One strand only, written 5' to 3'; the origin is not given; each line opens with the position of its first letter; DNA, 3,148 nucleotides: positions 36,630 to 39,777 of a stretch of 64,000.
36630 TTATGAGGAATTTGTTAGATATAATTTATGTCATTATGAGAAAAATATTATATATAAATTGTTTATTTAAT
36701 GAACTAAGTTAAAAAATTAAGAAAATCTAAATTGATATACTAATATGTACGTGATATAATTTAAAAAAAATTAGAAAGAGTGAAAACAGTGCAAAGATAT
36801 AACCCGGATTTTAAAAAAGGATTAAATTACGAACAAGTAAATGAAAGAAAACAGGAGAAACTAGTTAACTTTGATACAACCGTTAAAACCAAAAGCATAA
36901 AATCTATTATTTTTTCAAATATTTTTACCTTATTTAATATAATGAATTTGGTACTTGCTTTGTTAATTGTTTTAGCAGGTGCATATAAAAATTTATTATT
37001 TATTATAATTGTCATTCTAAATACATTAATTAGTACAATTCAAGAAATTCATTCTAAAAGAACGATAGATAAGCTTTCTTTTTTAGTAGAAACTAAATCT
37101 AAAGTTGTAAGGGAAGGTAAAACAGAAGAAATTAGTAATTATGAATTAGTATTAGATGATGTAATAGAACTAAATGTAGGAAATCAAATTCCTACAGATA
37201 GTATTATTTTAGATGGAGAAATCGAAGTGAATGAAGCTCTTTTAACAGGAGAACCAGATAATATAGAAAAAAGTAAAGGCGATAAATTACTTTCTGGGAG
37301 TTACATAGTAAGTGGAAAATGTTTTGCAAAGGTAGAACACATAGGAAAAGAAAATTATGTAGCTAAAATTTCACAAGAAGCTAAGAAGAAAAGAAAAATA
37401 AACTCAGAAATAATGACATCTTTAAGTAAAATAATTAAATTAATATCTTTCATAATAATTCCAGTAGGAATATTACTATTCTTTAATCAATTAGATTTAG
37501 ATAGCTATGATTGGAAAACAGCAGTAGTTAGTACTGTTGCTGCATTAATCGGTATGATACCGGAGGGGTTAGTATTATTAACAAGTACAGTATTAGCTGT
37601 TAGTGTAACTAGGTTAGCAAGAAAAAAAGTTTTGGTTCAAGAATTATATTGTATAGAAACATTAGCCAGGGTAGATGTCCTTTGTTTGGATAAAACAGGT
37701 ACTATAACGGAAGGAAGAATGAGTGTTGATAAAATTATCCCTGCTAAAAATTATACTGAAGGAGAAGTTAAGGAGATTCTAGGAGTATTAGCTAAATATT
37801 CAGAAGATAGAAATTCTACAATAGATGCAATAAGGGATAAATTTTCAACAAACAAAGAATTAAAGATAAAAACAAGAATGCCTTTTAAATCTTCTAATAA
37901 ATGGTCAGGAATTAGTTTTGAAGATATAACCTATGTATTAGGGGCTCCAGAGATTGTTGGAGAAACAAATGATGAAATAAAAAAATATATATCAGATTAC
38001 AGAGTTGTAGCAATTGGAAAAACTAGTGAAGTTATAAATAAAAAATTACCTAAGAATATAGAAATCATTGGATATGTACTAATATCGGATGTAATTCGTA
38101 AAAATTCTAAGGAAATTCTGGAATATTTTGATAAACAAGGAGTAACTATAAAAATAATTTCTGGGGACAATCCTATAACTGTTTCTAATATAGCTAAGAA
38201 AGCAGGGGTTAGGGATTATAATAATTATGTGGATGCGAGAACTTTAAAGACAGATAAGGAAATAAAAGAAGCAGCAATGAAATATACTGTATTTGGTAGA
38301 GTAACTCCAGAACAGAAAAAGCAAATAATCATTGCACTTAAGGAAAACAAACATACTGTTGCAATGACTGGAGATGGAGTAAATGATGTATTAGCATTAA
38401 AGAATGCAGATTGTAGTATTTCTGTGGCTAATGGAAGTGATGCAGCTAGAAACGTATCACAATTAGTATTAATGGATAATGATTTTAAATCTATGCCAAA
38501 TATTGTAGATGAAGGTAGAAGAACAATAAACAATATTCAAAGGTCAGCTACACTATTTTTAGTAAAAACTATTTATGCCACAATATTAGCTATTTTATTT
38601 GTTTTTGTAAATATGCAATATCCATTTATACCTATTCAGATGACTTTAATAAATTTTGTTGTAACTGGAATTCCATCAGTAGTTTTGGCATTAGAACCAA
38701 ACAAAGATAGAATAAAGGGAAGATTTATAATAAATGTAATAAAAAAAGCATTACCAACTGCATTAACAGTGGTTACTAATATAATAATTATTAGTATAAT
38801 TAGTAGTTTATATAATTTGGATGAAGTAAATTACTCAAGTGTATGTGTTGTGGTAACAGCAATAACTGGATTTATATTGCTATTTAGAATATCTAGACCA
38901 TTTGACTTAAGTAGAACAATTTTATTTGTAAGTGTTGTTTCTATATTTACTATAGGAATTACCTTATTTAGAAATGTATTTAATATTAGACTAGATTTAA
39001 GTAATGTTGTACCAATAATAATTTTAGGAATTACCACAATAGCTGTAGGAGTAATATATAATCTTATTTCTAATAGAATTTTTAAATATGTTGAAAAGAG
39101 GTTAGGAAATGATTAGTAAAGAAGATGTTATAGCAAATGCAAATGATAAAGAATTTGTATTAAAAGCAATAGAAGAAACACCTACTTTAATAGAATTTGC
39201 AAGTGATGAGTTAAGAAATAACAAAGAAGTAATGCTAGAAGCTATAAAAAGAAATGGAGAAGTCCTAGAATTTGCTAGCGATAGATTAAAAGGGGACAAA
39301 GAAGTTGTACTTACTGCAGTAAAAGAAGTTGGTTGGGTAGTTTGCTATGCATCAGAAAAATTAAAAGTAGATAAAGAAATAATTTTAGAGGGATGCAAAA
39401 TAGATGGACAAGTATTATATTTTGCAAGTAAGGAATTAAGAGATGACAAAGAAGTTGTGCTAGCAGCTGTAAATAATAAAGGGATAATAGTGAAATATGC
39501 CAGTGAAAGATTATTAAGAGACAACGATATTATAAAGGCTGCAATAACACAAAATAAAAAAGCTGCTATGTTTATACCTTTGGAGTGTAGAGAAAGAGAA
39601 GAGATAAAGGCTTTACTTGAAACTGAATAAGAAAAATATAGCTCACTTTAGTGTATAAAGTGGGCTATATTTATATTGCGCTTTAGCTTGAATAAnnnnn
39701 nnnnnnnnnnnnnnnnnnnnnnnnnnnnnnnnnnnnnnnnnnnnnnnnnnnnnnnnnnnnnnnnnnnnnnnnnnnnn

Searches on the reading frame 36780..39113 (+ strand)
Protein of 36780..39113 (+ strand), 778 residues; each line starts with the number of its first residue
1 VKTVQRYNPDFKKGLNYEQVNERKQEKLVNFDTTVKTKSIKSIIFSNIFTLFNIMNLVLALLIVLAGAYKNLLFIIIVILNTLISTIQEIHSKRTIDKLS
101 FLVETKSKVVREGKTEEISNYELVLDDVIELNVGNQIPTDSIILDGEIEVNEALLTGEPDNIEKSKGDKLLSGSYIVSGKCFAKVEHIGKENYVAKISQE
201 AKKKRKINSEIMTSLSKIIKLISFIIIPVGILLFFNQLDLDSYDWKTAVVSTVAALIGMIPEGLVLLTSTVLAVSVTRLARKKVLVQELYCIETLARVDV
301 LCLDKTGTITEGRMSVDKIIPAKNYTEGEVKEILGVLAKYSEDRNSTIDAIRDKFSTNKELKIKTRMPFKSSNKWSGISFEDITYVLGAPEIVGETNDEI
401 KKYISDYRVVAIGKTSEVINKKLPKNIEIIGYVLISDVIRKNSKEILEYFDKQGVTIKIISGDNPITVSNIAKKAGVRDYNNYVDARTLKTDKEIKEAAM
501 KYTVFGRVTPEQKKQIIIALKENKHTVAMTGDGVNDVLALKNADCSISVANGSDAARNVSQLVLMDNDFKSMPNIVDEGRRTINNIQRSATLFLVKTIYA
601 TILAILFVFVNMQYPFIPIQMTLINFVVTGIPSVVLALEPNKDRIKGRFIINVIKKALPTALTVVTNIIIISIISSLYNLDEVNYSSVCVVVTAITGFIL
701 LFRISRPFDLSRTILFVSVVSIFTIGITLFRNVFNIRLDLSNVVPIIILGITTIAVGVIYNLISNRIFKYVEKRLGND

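Call 43: search_protein_families(library=pfam, proteins=[window:36780-39113:+], max_evalue=0.0001)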
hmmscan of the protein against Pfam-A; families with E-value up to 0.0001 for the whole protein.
window:36780-39113:+ (778 aa): 2 families
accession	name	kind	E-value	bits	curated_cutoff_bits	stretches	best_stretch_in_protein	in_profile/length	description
PF00122.25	E1-E2_ATPase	-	4.3e-43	147.4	28.1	1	103-282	3-181/181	E1-E2 ATPase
PF00702.32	Hydrolase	-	1.1e-20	75.3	26.4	1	298-544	1-191/191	haloacid dehalogenase-like hydrolase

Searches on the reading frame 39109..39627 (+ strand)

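Call 43: search_protein_families(library=pfam, proteins=[window:39109-39627:+], max_evalue=0.0001)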
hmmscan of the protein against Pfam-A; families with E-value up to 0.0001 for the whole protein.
window:39109-39627:+ (173 aa): 1 family
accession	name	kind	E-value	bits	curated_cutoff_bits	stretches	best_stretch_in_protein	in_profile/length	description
PF13475.11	DUF4116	-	4.8e-49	164.1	24.9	3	13-61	1-49/49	Domain of unknown function (DUF4116)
